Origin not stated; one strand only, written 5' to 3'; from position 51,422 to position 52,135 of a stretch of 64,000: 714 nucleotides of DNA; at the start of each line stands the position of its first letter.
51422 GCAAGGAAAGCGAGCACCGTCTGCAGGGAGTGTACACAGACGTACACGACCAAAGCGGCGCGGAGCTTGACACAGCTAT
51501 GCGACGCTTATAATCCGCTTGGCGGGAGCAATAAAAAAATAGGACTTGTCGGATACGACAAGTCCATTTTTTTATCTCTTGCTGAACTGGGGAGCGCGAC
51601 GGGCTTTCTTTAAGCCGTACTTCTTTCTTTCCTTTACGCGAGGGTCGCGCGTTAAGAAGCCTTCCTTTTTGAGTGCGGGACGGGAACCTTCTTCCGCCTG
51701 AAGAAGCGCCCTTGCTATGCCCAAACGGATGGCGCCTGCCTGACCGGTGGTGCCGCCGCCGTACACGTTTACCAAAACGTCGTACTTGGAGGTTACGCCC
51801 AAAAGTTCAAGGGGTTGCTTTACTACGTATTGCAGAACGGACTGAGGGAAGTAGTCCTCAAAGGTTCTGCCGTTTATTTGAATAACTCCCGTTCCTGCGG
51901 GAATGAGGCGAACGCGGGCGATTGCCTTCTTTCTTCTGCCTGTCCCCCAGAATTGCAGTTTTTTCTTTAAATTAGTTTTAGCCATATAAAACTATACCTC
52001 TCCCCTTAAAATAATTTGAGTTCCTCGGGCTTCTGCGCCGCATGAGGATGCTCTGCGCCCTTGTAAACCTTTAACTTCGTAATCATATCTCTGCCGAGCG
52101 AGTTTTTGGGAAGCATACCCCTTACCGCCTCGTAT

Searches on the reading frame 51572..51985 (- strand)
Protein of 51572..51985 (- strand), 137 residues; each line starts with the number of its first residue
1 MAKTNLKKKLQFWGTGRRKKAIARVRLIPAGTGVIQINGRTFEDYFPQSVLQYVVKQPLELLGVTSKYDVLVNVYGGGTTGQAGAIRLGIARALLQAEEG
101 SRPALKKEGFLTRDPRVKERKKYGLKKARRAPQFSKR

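Call 75: find_encoding_contigs(protein=window:51572-51985:-, flank=1500, max_places=10)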
Protein window:51572-51985:- (137 aa): 1 contig read that carries it; 1 place shown.
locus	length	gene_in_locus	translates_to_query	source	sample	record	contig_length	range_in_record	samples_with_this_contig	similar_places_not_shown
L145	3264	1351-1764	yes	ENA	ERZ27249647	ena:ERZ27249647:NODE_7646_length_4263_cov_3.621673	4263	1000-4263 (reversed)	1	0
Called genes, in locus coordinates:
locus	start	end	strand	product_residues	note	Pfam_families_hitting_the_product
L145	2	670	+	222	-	?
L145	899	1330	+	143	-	PF00572:Ribosomal_L13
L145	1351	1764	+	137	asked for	PF00380:Ribosomal_S9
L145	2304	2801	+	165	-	-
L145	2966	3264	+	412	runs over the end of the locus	PF00365:PFK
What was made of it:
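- Tried and rejected: An exact-protein look-up of RpsI for other strains returned only the same strain (call 75).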
